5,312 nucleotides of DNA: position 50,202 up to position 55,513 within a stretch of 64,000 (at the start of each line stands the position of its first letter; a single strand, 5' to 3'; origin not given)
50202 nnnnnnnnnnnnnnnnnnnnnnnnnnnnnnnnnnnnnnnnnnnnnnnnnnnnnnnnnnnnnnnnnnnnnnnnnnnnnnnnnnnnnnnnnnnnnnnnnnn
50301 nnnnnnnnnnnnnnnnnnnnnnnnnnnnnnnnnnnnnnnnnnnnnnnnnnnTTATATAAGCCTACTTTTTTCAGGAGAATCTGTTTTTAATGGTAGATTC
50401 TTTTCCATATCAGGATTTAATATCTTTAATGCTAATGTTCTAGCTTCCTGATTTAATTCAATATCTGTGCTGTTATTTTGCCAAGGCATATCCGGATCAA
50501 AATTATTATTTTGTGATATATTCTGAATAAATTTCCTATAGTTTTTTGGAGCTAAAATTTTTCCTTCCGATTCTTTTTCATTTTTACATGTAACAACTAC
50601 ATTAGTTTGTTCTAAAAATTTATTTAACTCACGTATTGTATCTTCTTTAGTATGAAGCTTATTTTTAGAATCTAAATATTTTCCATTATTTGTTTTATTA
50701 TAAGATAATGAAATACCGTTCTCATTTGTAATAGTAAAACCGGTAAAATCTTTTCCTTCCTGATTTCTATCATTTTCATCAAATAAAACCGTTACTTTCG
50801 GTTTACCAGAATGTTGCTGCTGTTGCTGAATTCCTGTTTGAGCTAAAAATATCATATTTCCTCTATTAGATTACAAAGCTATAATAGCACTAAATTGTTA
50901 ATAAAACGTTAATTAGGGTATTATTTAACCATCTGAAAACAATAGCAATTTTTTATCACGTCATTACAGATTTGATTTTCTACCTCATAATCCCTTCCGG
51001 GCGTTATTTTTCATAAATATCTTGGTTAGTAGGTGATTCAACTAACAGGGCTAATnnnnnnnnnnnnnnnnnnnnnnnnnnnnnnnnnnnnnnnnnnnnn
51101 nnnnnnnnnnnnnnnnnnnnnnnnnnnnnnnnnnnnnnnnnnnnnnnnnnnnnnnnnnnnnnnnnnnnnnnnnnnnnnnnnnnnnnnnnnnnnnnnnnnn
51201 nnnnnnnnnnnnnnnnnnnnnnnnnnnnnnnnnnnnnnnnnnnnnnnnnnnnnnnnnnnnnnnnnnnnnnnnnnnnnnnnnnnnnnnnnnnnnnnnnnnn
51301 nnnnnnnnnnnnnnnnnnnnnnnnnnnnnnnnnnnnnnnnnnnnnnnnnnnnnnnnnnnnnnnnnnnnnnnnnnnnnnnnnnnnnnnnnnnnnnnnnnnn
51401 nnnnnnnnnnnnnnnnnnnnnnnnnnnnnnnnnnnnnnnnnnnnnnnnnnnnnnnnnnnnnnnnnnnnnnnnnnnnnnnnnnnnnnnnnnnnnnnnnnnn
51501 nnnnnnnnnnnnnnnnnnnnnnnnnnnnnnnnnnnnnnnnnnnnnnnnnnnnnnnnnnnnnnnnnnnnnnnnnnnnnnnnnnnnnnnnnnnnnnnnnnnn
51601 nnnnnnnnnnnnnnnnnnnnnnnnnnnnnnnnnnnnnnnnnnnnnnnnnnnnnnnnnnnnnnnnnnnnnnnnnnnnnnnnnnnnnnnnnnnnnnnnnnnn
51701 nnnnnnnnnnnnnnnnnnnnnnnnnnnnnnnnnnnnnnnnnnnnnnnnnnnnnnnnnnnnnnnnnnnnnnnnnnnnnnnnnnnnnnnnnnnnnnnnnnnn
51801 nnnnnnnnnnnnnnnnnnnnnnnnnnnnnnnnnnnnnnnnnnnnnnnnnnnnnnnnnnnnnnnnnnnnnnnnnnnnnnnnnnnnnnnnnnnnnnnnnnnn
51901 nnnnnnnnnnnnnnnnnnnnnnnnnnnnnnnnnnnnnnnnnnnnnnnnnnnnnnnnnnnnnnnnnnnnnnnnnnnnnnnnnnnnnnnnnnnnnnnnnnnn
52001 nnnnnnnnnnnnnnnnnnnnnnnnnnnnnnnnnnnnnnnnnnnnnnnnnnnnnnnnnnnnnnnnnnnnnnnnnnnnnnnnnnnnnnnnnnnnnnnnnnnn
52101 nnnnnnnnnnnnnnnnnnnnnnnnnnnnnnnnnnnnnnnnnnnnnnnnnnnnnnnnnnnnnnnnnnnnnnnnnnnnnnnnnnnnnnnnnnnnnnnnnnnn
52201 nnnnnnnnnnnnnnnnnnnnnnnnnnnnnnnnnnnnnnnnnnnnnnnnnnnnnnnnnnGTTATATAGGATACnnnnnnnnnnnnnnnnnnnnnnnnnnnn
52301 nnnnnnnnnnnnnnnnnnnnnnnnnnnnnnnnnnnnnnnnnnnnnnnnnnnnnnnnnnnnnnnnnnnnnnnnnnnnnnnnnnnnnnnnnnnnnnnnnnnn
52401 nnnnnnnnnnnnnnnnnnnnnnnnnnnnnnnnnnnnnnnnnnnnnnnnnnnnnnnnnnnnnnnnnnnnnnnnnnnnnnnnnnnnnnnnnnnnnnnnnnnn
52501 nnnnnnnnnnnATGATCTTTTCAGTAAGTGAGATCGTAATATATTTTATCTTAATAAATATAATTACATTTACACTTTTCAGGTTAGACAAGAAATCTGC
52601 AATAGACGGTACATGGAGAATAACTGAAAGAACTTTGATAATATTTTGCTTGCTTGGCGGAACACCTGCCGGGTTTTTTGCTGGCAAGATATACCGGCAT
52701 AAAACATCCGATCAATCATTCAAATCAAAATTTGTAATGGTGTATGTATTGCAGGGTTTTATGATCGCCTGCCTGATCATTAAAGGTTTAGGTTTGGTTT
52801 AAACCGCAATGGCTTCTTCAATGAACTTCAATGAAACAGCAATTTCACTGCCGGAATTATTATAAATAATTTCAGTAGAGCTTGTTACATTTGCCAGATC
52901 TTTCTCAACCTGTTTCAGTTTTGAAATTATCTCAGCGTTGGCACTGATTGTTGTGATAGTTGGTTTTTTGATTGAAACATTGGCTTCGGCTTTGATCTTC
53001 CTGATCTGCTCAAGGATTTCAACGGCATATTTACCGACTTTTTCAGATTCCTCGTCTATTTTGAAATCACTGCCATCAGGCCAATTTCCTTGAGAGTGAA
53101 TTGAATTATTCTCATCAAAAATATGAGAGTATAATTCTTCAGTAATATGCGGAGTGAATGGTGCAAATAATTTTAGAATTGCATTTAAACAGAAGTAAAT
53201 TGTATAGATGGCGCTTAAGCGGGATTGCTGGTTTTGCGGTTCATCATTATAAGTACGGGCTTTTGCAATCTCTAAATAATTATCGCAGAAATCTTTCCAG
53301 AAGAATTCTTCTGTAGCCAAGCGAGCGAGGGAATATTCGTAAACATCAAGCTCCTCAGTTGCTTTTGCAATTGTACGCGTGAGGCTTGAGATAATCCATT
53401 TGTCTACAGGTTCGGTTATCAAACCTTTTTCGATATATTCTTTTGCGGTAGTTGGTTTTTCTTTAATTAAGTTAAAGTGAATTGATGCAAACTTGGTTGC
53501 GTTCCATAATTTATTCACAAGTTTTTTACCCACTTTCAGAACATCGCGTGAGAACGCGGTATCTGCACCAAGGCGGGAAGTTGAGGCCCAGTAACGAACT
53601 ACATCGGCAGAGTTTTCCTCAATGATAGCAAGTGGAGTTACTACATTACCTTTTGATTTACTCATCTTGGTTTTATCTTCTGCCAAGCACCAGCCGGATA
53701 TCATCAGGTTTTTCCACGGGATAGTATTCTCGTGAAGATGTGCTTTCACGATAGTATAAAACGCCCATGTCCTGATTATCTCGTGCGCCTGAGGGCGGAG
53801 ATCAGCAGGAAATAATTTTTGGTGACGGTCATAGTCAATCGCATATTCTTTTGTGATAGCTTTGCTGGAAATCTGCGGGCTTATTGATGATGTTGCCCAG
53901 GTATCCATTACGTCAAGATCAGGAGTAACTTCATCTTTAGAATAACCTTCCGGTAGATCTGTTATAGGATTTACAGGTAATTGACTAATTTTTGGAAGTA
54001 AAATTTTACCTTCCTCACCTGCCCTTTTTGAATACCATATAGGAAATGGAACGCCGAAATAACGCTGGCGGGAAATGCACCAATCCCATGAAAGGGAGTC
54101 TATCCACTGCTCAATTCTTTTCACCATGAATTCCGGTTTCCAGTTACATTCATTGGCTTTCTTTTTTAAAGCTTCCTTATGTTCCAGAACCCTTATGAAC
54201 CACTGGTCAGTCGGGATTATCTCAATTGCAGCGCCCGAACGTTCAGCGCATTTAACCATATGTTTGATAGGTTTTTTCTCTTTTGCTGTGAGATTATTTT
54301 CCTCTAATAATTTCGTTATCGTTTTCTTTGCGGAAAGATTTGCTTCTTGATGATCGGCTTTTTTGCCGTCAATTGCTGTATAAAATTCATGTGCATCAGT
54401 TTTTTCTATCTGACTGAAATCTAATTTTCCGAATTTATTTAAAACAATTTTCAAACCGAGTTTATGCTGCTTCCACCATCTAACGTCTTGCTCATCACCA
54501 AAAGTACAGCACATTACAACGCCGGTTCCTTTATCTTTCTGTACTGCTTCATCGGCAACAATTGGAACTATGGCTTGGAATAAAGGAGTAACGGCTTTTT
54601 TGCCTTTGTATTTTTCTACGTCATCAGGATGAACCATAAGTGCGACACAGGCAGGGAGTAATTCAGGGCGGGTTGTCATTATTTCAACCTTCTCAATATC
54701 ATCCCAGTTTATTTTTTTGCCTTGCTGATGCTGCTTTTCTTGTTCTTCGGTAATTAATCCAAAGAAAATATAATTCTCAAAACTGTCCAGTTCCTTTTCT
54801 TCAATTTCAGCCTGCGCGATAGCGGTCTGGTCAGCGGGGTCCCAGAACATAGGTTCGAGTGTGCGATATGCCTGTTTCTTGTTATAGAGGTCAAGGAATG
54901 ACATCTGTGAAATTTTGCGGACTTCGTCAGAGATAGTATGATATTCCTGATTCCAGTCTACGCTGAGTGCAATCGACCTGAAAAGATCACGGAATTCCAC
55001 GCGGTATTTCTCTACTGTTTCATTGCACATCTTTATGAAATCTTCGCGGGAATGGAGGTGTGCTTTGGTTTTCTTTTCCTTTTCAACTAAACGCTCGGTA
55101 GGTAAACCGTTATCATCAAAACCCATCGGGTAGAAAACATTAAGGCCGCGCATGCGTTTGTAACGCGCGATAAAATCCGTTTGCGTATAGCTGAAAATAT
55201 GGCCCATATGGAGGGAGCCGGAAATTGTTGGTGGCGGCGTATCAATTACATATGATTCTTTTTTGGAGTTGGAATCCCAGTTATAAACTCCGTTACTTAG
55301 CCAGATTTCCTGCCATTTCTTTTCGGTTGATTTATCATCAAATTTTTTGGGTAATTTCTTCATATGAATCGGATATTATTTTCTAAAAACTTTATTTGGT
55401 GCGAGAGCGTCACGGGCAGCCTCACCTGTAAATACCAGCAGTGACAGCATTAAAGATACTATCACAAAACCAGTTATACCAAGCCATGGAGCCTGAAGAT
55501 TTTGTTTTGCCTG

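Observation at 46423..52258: Portal gene detached from, and inverted relative to, the rest of the GTA head module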

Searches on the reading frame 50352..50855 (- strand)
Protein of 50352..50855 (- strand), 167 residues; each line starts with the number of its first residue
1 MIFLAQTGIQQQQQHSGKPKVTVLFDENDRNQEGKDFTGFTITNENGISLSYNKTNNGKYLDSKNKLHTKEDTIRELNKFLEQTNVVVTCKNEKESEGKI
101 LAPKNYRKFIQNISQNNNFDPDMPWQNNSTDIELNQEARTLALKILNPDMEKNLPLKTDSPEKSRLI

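Call 3: search_protein_families(library=pfam, proteins=[window:50352-50855:-])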
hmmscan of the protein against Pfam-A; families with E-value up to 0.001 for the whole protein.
window:50352-50855:- (167 aa): 0 families

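Call 40: search_protein_families(library=ncbifam, proteins=[window:50352-50855:-], max_evalue=0.01)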
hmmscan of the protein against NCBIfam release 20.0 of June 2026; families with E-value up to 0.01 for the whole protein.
window:50352-50855:- (167 aa): 0 families

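Call 45: find_homologous_proteins(query=window:50352-50855:-, max_evalue=0.01)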
Query window:50352-50855:- (167 aa): 1 proteins with E <= 0.01 among 37 candidates.
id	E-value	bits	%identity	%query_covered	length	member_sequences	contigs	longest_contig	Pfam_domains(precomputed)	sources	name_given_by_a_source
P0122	9.4e-104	362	100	100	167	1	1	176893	-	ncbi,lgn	-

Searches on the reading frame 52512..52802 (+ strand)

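Call 3: search_protein_families(library=pfam, proteins=[window:52512-52802:+])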
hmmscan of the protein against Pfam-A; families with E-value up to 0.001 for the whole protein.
window:52512-52802:+ (96 aa): 1 family
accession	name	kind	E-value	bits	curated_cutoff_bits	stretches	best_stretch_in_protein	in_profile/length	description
PF06961.18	DUF1294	-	2.5e-19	69.7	25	1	16-70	1-55/55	Protein of unknown function (DUF1294)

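Call 65: search_protein_families(library=ncbifam, proteins=[window:52512-52802:+], max_evalue=0.01)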
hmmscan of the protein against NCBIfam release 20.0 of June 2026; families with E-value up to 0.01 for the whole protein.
window:52512-52802:+ (96 aa): 0 families

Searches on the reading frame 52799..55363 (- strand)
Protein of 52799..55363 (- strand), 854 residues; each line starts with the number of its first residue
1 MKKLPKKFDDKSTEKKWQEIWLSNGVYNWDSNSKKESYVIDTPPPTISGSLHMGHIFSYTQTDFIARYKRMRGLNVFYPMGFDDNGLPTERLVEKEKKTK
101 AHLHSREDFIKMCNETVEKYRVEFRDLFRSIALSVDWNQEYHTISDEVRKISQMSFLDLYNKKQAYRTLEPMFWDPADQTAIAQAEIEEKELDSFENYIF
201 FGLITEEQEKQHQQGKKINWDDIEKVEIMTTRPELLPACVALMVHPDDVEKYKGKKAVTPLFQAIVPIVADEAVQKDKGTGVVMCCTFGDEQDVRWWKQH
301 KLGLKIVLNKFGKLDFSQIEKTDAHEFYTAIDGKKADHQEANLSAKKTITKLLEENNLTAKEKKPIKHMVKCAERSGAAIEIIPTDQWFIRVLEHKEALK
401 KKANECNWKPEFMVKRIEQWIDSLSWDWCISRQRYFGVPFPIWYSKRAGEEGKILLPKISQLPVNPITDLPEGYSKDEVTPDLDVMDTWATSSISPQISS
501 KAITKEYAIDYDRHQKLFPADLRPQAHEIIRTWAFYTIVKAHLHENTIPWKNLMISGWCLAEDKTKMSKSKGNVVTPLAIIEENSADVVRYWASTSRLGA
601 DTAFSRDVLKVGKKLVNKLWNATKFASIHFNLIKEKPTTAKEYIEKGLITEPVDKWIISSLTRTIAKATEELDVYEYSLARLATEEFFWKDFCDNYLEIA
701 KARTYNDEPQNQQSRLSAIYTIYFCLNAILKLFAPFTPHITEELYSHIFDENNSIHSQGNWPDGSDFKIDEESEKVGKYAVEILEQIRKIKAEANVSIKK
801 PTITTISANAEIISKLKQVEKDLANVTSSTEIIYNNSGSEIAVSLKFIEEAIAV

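Call 3: search_protein_families(library=pfam, proteins=[window:52799-55363:-])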
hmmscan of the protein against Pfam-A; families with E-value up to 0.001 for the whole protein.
window:52799-55363:- (854 aa): 6 families
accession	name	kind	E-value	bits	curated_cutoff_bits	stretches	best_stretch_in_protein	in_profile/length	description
PF00133.28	tRNA-synt_1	-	4.2e-82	276.6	22.7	1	16-604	1-413/414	tRNA synthetases class I (I, L, M and V)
PF08264.19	Anticodon_1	-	3.5e-38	131.2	25.1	1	654-802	1-144/148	Anticodon-binding domain of tRNA ligase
PF09334.17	tRNA-synt_1g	-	2.3e-24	86.4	20.1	2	39-188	2-136/391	tRNA synthetases class I (M)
PF13603.12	tRNA-synt_1_2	-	5.3e-07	29.7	25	1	253-349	85-180/185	Leucyl-tRNA synthetase, editing domain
PF01406.26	tRNA-synt_1e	-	2.1e-06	27.8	27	0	554-610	242-297/301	tRNA synthetases class I (C) catalytic domain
PF01921.24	tRNA-synt_1f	-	3.8e-05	23.2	27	0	558-607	274-323/360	tRNA synthetases class I (K)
